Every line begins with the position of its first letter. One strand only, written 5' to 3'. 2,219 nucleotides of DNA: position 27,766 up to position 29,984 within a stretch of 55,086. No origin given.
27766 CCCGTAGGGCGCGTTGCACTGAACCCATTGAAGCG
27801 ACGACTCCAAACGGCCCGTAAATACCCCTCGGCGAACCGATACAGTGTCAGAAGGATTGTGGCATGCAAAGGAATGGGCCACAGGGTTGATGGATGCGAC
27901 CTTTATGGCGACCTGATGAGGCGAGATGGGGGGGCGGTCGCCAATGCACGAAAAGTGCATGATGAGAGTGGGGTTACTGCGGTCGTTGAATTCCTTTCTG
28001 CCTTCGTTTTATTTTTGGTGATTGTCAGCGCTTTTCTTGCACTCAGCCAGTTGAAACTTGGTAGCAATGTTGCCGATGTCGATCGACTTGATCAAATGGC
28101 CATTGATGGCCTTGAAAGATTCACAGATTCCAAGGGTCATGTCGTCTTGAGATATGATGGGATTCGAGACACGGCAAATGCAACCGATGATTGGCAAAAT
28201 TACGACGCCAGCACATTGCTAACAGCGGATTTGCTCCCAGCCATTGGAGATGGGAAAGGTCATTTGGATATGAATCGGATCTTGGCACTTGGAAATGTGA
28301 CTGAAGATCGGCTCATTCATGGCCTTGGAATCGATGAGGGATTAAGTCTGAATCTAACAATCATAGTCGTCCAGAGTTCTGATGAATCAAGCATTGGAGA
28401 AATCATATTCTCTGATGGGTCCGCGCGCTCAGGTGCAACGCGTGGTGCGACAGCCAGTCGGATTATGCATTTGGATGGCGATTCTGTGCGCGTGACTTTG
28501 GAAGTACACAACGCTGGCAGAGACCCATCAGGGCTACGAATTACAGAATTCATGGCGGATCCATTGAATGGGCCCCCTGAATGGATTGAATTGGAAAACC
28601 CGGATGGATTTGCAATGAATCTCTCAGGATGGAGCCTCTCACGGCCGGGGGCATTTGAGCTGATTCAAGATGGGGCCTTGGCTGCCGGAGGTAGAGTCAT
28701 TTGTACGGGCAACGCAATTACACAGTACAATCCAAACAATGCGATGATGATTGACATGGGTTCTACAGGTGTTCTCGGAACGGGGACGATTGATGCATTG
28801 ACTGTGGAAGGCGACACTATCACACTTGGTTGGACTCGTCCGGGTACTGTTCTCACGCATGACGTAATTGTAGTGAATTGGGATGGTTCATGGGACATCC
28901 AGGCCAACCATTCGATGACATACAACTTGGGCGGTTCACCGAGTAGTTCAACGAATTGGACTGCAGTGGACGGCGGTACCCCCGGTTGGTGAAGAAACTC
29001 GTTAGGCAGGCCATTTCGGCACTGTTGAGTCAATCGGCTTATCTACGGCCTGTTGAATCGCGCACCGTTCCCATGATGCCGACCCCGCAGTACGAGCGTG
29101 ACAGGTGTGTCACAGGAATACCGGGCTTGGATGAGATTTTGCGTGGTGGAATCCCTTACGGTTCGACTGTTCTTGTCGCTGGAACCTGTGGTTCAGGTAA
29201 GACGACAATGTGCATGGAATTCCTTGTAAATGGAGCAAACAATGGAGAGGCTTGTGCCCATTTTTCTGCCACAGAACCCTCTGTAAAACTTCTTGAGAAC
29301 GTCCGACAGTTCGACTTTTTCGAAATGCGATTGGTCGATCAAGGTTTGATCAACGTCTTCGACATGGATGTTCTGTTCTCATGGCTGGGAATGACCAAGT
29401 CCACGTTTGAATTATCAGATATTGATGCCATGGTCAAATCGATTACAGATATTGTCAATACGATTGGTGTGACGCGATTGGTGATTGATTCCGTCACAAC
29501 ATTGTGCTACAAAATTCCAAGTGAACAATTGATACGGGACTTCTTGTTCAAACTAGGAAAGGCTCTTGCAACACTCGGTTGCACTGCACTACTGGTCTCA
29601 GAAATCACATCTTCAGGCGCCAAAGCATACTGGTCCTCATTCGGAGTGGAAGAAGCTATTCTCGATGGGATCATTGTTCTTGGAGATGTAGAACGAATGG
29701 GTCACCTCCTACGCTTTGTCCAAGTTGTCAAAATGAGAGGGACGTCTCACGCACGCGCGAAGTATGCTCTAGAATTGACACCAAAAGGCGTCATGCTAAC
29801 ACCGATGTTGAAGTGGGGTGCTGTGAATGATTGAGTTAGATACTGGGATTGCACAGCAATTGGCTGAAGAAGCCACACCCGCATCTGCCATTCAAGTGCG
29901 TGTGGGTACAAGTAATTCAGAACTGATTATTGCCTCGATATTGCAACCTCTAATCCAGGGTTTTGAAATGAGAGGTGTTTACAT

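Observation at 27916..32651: Orphan pilin-processing locus with no PilB/ArlI ATPase or PilC/ArlJ platform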

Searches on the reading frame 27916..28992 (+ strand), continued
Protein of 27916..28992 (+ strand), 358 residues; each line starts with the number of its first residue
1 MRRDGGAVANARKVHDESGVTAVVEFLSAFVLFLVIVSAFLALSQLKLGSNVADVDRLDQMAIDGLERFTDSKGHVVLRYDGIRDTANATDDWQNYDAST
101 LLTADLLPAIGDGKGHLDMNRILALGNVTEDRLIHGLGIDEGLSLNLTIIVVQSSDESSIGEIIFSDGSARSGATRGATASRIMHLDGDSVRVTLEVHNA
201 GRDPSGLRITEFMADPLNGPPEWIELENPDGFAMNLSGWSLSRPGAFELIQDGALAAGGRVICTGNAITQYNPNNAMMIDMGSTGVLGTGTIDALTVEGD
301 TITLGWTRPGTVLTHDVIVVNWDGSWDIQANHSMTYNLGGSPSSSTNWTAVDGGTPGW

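Call 35: fold_search(model_id=the predicted structure, library=pdb)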
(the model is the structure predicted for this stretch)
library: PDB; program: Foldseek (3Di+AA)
matches with E <= 10: 555; with E <= 0.001: 1
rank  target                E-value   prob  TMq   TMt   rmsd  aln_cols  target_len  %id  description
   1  7yvd_C                7.3e-04  1.00  0.20  0.47  12.8       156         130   10  The crystal structure of the progerin C-terminal peptide and the Ig-like domain of lamin A/C (released 2023-08-30)
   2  7crg_A                1.5e-03  1.00  0.20  0.48  12.8       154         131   11  Beta-strand-mediated dimeric formation of the extended Ig-like domains of human lamin A/C (released 2021-08-25)
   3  4q1z                  1.5e-03  0.98  0.28  0.26  14.6       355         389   12  Crystal structure of a DUF4876 family protein (BT_1938) from Bacteroides thetaiotaomicron VPI-5482 at 2.50 A resolution (released 2014-04-23)
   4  6ghd_B                1.7e-03  1.00  0.19  0.51   6.5       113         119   12  Structural analysis of the ternary complex between lamin A/C, BAF and emerin identifies an interface disrupted in auto (released 2018-08-08)
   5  7crg_B                2.2e-03  1.00  0.21  0.51  12.5       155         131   11  Beta-strand-mediated dimeric formation of the extended Ig-like domains of human lamin A/C (released 2021-08-25)
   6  2kpw_MODEL_1_A        2.5e-03  1.00  0.20  0.49   6.7       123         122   12  NMR solution structure of Lamin-B1 protein from Homo sapiens: Northeast Structural Genomics Consortium MEGA ta (released 2009-11-10)
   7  6rpr_B                3.3e-03  1.00  0.19  0.51   5.9       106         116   14  LEM domain of Emerin mutant T43I in complex with BAF dimer and the Igfold of the lamin A/C (released 2020-03-04)
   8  6ghd_F                3.9e-03  0.99  0.18  0.48   6.6       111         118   12  Structural analysis of the ternary complex between lamin A/C, BAF and emerin identifies an interface disrupted in auto (released 2018-08-08)
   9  1ifr                  6.3e-03  0.98  0.20  0.52   7.0       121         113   13  Structure of Lamin A/C Globular Domain (released 2002-07-17)
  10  6m3q_E                4.5e-02  0.18  0.17  0.14  12.3       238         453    6  Crystal structure of AnkB/beta4-spectrin complex (released 2020-05-13)
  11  6wdp                  9.5e-02  0.18  0.16  0.24  15.8       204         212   12  Interleukin 12 receptor subunit beta-1 (released 2021-02-24)
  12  3q48_B                1.0e-01  0.18  0.14  0.25  12.9       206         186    8  Crystal structure of Pseudomonas aeruginosa CupB2 chaperone (released 2011-02-09)
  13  5ghu                  1.4e-01  0.16  0.17  0.27  13.1       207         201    8  Crystal structure of YadV chaperone at 1.63 Angstrom (released 2017-06-28)
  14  3q48_A                1.4e-01  0.11  0.13  0.21  13.6       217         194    7  Crystal structure of Pseudomonas aeruginosa CupB2 chaperone (released 2011-02-09)
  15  4gei                  1.5e-01  0.20  0.15  0.30  16.5       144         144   12  N-terminal domain of VDUP-1 (released 2013-02-27)
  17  8fj5_A                2.3e-01  0.60  0.19  0.43   6.4       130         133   11  Structure of the Haloferax volcanii archaeal type IV pilus (released 2023-06-28)
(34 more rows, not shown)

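Call 63: search_protein_families(library=pfam, proteins=[L068:6864-7892:-, L051:13221-13817:+, L062:14382-14840:+, L051:14855-16249:+, L039:15617-17665:-, L085:5643-6755:+, L071:4281-5714:+], max_evalue=0.01)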
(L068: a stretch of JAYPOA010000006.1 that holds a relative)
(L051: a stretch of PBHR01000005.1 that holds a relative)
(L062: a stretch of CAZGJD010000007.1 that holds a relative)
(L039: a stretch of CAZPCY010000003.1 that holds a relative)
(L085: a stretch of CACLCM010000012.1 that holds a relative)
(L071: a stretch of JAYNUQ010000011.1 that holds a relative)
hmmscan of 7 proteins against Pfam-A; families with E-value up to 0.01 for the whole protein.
L068:6864-7892:- (343 aa): 11 families
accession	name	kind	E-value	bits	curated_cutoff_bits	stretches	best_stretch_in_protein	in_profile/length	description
PF01209.24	Ubie_methyltran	-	3.1e-27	95.9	20.1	1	129-331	19-224/233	ubiE/COQ5 methyltransferase family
PF08241.18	Methyltransf_11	-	1.5e-22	80.5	21.2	1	160-258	1-95/95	Methyltransferase domain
PF13649.12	Methyltransf_25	-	9e-20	71.6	27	1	159-254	1-97/97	Methyltransferase domain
PF13847.12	Methyltransf_31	-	8.7e-18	64.8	27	1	154-268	2-119/145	Methyltransferase domain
PF08242.18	Methyltransf_12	-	1.9e-15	57.8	30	1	160-256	1-98/98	Methyltransferase domain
PF13489.12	Methyltransf_23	-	4.1e-13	49.8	27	1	153-324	20-163/164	Methyltransferase domain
PF20922.3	Anamorsin_N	-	6.6e-05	23.1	27.1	1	183-260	12-89/163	Anamorsin, N-terminal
PF02353.26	CMAS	-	7.2e-05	22.7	27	1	152-258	59-164/273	Mycolic acid cyclopropane synthetase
PF05148.21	Methyltransf_8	-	0.00025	21.4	27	1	215-260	114-158/219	Hypothetical methyltransferase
PF03141.22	Methyltransf_29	-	0.00038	19.6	23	1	157-259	119-218/506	Putative S-adenosyl-L-methionine-dependent methyltransferase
PF05175.20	MTS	-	0.0057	16.7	23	1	155-259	31-139/170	Methyltransferase small domain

L051:13221-13817:+ (199 aa): 1 family
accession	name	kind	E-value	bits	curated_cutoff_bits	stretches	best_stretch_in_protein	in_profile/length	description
PF07790.16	Pilin_N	-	3e-08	34.8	25.2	1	47-104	1-57/78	Archaeal Type IV pilin, N-terminal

L062:14382-14840:+ (153 aa): 2 families
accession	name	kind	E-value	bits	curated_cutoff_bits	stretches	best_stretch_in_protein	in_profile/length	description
PF00430.23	ATP-synt_B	-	0.0031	18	28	1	54-115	35-95/132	ATP synthase B/B' CF(0)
PF16999.10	V-ATPase_G_2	-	0.0048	17.9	28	1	51-147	3-99/104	Vacuolar (H+)-ATPase G subunit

L051:14855-16249:+ (465 aa): 1 family
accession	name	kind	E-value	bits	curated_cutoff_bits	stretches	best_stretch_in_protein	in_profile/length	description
PF00275.25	EPSP_synthase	-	2.7e-44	152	22.8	1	57-431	12-389/417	EPSP synthase (3-phosphoshikimate 1-carboxyvinyltransferase)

L039:15617-17665:- (683 aa): 4 families
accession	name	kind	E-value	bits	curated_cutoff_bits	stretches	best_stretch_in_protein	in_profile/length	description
PF01119.25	DNA_mis_repair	-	1.3e-28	99.4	26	1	254-348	24-118/119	DNA mismatch repair protein, C-terminal domain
PF08676.16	MutL_C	-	1.2e-27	96.7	25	1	494-639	1-142/142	MutL C terminal dimerisation domain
PF13589.12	HATPase_c_3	-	6.1e-13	49.4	25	1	43-137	4-98/137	Histidine kinase-, DNA gyrase B-, and HSP90-like ATPase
PF02518.31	HATPase_c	-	6.1e-08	33.5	26.4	1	40-96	4-63/111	Histidine kinase-, DNA gyrase B-, and HSP90-like ATPase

L085:5643-6755:+ (371 aa): 1 family
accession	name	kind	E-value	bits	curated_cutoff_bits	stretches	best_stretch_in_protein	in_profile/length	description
PF01040.23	UbiA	-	7.2e-57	193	34.2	1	64-297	18-237/250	UbiA prenyltransferase family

L071:4281-5714:+ (478 aa): 1 family
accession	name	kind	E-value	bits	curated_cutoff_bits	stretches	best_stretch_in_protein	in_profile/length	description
PF02628.20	COX15-CtaA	-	1.2e-34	120.3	29.9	1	134-453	5-320/322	Cytochrome oxidase assembly protein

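Call 97: find_encoding_contigs(protein=P0065, flank=10000, max_places=4)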
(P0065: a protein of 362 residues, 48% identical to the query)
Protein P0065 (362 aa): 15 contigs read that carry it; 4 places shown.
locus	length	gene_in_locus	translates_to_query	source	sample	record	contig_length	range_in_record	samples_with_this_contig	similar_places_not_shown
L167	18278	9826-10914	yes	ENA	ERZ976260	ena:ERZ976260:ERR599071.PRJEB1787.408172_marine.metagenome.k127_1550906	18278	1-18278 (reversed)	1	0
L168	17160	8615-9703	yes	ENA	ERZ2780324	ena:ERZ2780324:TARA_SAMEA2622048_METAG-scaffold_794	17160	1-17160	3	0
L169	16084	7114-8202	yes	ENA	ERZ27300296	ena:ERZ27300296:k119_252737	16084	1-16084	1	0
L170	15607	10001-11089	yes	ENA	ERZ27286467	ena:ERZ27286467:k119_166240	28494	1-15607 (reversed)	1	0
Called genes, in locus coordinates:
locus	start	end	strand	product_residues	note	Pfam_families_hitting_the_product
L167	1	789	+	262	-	?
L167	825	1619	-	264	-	PF01487:DHquinase_I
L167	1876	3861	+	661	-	PF02518:HATPase_c, PF00204:DNA_gyraseB, PF01751:Toprim, PF00986:DNA_gyraseB_C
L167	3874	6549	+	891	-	PF00521:DNA_topoisoIV, PF03989:DNA_gyraseA_C (weak)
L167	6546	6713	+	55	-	-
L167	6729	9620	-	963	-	-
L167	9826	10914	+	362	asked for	PF00932:LTD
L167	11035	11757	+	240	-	PF06745:ATPase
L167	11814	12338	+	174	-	-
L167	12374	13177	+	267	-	PF06745:ATPase, PF23442:DUF7125 (weak)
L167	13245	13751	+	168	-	PF07790:Pilin_N (weak)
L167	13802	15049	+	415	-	PF00275:EPSP_synthase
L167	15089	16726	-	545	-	PF00890:FAD_binding_2 (weak), PF01266:DAO (weak), PF01593:Amino_oxidase, PF03486:HI0933_like (faint), PF12831:FAD_oxidored (weak), PF13450:NAD_binding_8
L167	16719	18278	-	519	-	?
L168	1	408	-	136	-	?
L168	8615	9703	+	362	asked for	PF00932:LTD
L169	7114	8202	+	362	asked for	PF00932:LTD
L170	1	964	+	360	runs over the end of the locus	-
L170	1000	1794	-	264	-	PF01487:DHquinase_I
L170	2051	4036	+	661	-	PF02518:HATPase_c, PF00204:DNA_gyraseB, PF01751:Toprim, PF00986:DNA_gyraseB_C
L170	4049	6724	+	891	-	PF00521:DNA_topoisoIV, PF03989:DNA_gyraseA_C (weak)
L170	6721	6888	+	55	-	-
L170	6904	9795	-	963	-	-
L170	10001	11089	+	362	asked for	PF00932:LTD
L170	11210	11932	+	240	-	PF06745:ATPase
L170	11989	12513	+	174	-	-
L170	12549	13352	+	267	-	PF06745:ATPase, PF23442:DUF7125 (weak)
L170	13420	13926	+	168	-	PF07790:Pilin_N (weak)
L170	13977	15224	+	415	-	PF00275:EPSP_synthase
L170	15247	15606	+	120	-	?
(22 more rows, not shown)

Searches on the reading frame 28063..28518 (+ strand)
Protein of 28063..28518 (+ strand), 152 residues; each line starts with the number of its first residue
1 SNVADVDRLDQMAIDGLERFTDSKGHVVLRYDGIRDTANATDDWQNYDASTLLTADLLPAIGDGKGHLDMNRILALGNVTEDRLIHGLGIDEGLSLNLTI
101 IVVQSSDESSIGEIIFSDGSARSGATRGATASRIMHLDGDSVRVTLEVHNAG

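Call 16: search_protein_families(library=pfam, proteins=[window:28063-28518:+], max_evalue=10)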
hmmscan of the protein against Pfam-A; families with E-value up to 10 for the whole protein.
seq(152 aa): 0 families

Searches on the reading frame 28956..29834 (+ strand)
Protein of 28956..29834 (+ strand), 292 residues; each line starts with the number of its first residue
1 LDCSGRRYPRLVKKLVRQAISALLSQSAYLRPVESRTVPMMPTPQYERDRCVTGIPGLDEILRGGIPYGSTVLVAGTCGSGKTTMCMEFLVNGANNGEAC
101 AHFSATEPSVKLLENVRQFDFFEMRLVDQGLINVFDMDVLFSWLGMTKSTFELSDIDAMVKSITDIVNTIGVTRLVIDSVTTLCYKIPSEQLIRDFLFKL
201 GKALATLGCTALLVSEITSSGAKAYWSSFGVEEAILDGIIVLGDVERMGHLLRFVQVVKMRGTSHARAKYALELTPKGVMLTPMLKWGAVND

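Call 3: search_protein_families(library=pfam, proteins=[window:28956-29834:+], max_evalue=0.1)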
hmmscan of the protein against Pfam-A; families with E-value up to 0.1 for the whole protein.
window:28956-29834:+ (292 aa): 10 families
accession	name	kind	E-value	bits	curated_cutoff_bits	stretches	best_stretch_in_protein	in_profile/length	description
PF06745.19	ATPase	-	3e-55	187.6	26.6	1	53-283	3-228/231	KaiC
PF13481.12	AAA_25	-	3.4e-06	27.2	27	1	53-214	17-187/195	AAA domain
PF00154.27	RecA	-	0.0013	18.7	27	1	53-105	35-88/262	recA bacterial DNA recombination protein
PF01443.25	Viral_helicase1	-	0.0021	18.4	21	1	73-136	2-66/228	Viral superfamily 1 RNA helicase core domain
PF13238.12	AAA_18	-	0.0086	17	29.4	1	72-89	1-18/128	AAA domain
PF03796.21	DnaB_C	-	0.0091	15.8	27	1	53-114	4-65/255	DnaB-like helicase C terminal domain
PF05625.17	PAXNEB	-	0.011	15.3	28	1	53-75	21-43/366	PAXNEB protein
PF20720.3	nSTAND3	-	0.013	15.6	27.2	1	71-121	19-70/155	Novel STAND NTPase 3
PF25199.1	nSTAND_NTPase5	-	0.035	14.4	34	1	70-100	42-73/145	Novel STAND NTPase 5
PF08423.17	Rad51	-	0.084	12.6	22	0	52-91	9-48/244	Rad51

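Call 7: search_protein_families(library=ncbifam, proteins=[window:28956-29834:+], max_evalue=0.1)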
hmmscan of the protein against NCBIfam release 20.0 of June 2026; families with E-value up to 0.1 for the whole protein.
window:28956-29834:+ (292 aa): 23 families
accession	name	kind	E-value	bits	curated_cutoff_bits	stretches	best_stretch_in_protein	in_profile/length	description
TIGR03877.1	thermo_KaiC_1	hypoth_equivalog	1e-40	139.7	307.25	1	50-283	3-234/238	KaiC domain-containing protein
NF006799.0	PRK09302.1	equivalog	2.8e-40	138.4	408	1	49-284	11-241/515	circadian clock protein KaiC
TIGR03881.1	KaiC_arch_4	hypoth_equivalog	3.8e-34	118.4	247.8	1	50-281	2-228/231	KaiC domain-containing protein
TIGR03880.1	KaiC_arch_3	hypoth_equivalog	3.5e-32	111.8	249.45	1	54-280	1-216/224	KaiC domain-containing protein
TIGR02655.1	circ_KaiC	equivalog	5.7e-29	101.1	546.25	1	51-284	3-231/484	circadian clock protein KaiC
TIGR03878.1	thermo_KaiC_2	hypoth_equivalog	9.3e-12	44.8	232.2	1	64-279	31-251/259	KaiC domain-containing protein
NF004723.0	PRK06067.1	subfamily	1.2e-10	41.3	194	1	53-267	18-219/243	flagellar accessory protein FlaH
NF052589.1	ArlH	equivalog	1.3e-08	34.9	215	1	58-206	9-150/229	archaellum protein ArlH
TIGR00416.1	sms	equivalog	4.9e-07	28.8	403.05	1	37-225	62-229/454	DNA repair protein RadA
TIGR02237.1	recomb_radB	equivalog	5.8e-06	26.3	172.4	1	58-207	1-132/210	DNA repair and recombination protein RadB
NF006320.0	PRK08533.1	equivalog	5.4e-05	22.9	215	1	58-202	13-148/230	flagellar accessory protein FlaH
NF003301.0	PRK04301.1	equivalog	0.0001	21.6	259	1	50-94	82-126/316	DNA repair and recombination protein RadA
NF004629.0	PRK05973.1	equivalog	0.00014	21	156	1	66-120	61-115/237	DNA helicase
TIGR03600.1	phage_DnaB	exception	0.00048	19.2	498.65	1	53-138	179-265/421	phage replicative helicase, DnaB family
NF006861.0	PRK09361.1-1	equivalog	0.00069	19.2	278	1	51-182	5-124/235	DNA repair and recombination protein RadB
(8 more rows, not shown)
